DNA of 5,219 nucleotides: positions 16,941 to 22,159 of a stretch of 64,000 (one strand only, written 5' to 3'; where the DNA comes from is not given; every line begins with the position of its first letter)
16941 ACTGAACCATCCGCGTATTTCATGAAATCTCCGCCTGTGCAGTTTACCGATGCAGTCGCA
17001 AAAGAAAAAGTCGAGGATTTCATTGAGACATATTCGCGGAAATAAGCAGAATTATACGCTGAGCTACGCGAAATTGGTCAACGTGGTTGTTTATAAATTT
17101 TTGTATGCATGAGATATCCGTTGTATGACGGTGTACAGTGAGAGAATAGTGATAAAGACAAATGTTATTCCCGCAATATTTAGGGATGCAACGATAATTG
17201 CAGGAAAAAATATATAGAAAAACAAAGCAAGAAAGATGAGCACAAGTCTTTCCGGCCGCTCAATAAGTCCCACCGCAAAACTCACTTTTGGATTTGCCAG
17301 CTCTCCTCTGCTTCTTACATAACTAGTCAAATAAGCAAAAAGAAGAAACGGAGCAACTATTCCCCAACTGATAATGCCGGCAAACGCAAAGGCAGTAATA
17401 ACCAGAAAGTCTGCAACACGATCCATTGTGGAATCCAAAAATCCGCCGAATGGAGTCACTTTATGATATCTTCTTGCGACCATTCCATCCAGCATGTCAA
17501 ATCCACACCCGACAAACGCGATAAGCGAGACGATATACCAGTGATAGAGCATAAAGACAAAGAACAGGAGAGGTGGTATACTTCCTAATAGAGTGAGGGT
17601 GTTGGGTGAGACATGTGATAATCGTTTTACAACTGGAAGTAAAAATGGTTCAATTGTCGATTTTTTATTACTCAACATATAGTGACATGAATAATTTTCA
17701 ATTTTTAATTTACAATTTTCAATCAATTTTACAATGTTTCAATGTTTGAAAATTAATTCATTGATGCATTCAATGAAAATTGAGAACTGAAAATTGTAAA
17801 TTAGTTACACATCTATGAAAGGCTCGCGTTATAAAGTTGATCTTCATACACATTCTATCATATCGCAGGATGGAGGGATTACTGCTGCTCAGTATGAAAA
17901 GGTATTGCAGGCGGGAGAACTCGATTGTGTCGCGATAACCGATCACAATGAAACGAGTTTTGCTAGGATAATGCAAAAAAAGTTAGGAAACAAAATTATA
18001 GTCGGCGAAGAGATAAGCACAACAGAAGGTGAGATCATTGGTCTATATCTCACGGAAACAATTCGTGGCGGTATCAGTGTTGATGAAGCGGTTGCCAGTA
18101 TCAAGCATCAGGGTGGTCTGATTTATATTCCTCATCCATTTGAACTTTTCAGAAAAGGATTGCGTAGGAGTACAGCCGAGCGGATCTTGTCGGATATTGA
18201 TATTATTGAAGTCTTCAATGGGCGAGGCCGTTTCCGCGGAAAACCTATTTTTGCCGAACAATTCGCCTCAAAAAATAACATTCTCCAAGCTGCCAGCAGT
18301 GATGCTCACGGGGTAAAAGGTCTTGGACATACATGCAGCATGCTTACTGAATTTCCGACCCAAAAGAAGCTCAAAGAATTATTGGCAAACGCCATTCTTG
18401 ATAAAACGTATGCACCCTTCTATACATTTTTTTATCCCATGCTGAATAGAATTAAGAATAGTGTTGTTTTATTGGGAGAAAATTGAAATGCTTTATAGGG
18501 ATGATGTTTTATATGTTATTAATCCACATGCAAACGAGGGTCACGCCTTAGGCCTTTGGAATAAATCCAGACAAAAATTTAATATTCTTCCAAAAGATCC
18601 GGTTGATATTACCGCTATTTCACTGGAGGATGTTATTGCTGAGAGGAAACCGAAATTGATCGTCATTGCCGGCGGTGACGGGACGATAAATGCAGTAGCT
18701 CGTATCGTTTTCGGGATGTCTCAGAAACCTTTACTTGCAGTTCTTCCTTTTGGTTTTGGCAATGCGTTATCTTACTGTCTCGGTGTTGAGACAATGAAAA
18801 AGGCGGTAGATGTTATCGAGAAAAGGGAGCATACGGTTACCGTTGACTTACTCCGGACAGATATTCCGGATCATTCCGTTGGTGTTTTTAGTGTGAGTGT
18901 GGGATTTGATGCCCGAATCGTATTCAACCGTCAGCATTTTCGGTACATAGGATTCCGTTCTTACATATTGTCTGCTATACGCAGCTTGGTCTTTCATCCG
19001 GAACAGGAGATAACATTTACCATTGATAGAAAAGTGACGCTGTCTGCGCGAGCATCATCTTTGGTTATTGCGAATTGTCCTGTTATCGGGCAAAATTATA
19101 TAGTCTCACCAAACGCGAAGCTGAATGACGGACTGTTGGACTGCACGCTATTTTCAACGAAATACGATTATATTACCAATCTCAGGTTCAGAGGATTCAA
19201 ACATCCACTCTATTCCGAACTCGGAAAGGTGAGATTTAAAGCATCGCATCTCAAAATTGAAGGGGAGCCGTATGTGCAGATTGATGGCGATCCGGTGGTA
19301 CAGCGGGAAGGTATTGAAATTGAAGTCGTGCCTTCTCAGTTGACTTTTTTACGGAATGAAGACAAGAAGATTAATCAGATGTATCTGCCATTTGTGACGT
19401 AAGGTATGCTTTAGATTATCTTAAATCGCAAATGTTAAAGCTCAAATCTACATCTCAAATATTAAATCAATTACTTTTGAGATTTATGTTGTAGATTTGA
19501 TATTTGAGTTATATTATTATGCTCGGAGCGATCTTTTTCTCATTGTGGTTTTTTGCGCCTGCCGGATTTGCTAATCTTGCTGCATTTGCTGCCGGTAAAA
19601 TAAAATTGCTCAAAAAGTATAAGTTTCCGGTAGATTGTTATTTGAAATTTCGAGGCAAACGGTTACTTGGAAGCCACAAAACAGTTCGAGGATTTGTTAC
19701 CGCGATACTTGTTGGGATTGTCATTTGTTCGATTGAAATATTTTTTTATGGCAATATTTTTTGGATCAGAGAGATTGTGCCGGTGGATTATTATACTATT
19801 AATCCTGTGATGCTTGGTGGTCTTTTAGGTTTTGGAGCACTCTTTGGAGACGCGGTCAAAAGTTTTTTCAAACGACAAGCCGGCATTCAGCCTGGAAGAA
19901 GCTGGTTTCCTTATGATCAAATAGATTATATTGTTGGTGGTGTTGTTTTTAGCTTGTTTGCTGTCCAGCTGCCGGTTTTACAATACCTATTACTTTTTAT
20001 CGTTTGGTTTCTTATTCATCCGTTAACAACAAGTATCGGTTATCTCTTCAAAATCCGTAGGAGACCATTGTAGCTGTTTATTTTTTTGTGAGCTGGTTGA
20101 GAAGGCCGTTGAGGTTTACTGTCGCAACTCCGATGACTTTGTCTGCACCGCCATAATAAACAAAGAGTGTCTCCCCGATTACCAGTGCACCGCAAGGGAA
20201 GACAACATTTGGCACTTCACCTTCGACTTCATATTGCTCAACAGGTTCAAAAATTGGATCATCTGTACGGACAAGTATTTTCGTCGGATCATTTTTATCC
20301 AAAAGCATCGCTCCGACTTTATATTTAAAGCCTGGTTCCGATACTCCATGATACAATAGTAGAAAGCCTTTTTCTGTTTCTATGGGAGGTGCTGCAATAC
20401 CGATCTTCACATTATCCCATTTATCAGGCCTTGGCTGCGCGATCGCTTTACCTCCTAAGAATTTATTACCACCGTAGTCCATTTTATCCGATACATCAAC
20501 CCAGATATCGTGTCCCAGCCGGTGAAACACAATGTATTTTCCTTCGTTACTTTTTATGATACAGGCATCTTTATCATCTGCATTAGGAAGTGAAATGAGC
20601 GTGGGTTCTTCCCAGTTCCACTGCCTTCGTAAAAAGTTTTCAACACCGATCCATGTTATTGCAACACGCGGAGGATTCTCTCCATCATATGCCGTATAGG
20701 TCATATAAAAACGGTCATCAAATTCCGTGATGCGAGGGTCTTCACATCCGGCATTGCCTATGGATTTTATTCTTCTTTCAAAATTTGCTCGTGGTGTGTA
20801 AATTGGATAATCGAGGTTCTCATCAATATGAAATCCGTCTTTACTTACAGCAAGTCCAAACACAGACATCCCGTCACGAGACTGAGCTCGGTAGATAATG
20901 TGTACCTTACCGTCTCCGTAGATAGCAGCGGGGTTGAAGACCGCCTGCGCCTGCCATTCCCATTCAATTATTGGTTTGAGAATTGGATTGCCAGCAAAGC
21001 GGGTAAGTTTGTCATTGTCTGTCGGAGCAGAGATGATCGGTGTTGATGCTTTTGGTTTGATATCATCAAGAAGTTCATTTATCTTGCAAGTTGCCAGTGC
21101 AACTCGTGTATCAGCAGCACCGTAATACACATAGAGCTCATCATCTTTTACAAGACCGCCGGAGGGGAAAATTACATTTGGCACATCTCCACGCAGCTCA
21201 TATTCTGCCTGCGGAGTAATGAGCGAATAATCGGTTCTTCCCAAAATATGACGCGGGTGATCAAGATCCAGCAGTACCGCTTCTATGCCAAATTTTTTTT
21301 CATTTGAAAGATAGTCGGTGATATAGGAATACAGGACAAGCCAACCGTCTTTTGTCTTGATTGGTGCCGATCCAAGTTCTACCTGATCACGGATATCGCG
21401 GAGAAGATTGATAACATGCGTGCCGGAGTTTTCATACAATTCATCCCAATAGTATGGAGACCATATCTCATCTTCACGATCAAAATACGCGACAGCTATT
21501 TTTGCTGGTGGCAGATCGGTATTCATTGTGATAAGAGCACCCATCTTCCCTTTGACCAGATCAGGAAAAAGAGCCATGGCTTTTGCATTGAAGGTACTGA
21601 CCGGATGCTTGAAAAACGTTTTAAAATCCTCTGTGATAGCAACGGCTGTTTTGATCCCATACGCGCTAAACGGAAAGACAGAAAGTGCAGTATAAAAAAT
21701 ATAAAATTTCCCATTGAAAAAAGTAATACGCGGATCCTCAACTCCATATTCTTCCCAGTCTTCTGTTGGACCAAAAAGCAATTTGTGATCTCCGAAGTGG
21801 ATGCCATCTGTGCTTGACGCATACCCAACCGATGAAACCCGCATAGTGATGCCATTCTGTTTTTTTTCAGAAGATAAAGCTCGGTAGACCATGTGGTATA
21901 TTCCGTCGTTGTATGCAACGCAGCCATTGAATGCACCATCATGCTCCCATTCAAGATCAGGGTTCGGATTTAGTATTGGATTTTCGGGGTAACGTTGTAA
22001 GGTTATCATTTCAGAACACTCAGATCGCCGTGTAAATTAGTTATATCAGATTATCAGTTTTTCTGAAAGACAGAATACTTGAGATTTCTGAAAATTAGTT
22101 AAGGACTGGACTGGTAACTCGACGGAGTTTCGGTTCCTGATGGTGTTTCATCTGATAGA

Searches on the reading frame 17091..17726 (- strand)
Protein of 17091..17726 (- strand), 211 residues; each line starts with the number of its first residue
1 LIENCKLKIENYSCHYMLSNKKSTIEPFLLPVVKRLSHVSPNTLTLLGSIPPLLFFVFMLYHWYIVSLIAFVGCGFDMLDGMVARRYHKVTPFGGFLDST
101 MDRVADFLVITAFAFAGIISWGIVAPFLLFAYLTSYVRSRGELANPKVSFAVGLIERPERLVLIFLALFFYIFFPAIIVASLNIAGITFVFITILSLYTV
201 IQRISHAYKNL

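Call 81: search_protein_families(library=pfam, proteins=[window:17091-17726:-], max_evalue=0.00001)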
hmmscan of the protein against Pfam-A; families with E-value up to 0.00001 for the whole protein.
window:17091-17726:- (211 aa): 1 family
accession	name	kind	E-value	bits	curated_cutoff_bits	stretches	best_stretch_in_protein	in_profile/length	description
PF01066.26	CDP-OH_P_transf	-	4.5e-16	60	22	1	40-184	3-138/152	CDP-alcohol phosphatidyltransferase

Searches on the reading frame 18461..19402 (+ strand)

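Call 82: search_protein_families(library=pfam, proteins=[window:18461-19402:+], max_evalue=0.00001)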
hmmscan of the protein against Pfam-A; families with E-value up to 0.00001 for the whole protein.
window:18461-19402:+ (313 aa): 2 families
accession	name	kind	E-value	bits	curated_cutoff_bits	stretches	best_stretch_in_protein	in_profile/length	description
PF00781.29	DAGK_cat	-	1.1e-14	54.6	23.6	1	16-131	2-123/125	Diacylglycerol kinase catalytic domain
PF19279.4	YegS_C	-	6e-12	46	27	1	144-296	2-156/158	YegS C-terminal NAD kinase beta sandwich-like domain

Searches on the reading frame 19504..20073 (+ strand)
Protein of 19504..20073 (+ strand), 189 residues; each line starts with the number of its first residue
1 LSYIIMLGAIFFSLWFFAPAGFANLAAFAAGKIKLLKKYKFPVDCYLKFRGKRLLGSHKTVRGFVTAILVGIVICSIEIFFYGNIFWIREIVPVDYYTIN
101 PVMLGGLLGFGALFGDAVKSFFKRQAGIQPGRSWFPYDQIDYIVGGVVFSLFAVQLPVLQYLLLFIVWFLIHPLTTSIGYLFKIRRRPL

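Call 82: search_protein_families(library=pfam, proteins=[window:19504-20073:+], max_evalue=0.00001)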
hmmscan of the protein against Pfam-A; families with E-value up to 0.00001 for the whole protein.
window:19504-20073:+ (189 aa): 1 family
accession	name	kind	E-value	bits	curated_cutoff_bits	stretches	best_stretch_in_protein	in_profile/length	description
PF01864.22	CarS-like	-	4.4e-21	76.1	22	1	7-185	2-171/175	CDP-archaeol synthase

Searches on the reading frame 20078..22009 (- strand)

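Call 68: search_protein_families(library=pfam, proteins=[window:20078-22009:-], max_evalue=0.00001)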
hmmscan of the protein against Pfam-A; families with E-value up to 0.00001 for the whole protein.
window:20078-22009:- (643 aa): 1 family
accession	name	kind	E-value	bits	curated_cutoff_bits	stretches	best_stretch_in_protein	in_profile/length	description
PF04041.19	Glyco_hydro_130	-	2.2e-104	349.3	26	2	353-640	23-318/320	beta-1,4-mannooligosaccharide phosphorylase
